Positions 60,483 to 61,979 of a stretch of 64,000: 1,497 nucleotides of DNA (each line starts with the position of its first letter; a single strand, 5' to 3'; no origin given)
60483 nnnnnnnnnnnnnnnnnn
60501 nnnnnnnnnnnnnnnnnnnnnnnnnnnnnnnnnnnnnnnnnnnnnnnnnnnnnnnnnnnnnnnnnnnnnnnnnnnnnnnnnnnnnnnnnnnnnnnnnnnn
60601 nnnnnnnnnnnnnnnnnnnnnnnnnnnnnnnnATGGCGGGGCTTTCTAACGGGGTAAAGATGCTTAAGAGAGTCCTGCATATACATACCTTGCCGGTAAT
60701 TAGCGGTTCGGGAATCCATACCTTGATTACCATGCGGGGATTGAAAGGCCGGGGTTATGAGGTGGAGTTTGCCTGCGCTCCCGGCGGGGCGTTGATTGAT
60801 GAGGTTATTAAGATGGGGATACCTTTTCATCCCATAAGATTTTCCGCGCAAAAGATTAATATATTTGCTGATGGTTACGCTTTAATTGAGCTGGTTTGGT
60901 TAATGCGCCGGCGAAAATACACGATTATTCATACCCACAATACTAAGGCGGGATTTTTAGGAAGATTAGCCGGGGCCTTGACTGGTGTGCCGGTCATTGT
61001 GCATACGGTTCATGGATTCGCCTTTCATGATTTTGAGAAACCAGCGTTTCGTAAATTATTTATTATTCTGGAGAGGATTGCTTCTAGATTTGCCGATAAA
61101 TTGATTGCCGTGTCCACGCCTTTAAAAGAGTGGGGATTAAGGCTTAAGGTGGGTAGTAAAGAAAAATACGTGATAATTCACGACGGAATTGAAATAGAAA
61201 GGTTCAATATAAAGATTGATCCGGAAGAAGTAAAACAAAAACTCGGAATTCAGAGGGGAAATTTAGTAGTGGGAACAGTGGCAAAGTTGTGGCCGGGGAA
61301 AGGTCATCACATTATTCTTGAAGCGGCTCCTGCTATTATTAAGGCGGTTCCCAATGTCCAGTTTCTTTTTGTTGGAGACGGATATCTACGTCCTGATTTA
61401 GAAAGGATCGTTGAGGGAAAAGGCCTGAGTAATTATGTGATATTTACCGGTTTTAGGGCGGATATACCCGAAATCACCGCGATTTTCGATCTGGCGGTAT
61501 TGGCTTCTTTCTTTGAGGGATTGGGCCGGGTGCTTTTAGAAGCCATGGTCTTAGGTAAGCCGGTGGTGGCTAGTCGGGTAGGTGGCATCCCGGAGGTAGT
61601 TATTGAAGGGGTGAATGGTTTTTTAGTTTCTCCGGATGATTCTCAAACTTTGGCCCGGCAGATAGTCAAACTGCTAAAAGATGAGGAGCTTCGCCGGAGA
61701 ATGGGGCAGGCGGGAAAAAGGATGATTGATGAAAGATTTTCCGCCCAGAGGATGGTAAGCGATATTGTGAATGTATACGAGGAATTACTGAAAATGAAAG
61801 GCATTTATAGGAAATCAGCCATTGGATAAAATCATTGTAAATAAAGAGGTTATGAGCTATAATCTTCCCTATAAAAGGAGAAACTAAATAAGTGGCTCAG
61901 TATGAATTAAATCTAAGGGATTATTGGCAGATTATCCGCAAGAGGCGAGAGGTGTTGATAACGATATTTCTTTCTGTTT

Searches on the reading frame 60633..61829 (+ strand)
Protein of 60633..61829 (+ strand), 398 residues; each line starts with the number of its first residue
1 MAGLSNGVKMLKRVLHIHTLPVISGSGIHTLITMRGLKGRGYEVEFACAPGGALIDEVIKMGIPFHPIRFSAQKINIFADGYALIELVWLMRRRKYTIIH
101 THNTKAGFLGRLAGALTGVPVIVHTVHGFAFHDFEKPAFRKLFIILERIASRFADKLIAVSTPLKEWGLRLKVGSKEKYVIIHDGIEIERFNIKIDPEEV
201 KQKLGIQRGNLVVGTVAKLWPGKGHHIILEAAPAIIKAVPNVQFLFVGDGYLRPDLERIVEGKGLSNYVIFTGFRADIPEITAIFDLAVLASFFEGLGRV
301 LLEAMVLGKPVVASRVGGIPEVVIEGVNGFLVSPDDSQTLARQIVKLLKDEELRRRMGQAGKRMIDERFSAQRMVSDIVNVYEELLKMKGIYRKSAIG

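Call 59: search_protein_families(library=pfam, proteins=[window:60633-61829:+])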
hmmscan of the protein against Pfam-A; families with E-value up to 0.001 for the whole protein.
window:60633-61829:+ (398 aa): 6 families
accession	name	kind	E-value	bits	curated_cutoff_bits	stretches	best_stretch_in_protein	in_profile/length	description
PF00534.26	Glycos_transf_1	-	2.2e-40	138.4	26.4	1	198-363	3-171/172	Glycosyl transferases group 1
PF13692.12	Glyco_trans_1_4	-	2e-38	132.3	27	1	212-350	3-142/142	Glycosyl transferases group 1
PF13439.12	Glyco_transf_4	-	3.7e-22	79.6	28.5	1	24-190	2-170/170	Glycosyltransferase Family 4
PF13579.12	Glyco_trans_4_4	-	1.1e-17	65.2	29.7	1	25-184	2-157/158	Glycosyl transferase 4-like domain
PF13477.12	Glyco_trans_4_2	-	1.3e-15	58.2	23.4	1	24-161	7-139/139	Glycosyl transferase 4-like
PF13524.12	Glyco_trans_1_2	-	3.6e-06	27.4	25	1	301-378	67-142/144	Glycosyl transferase-like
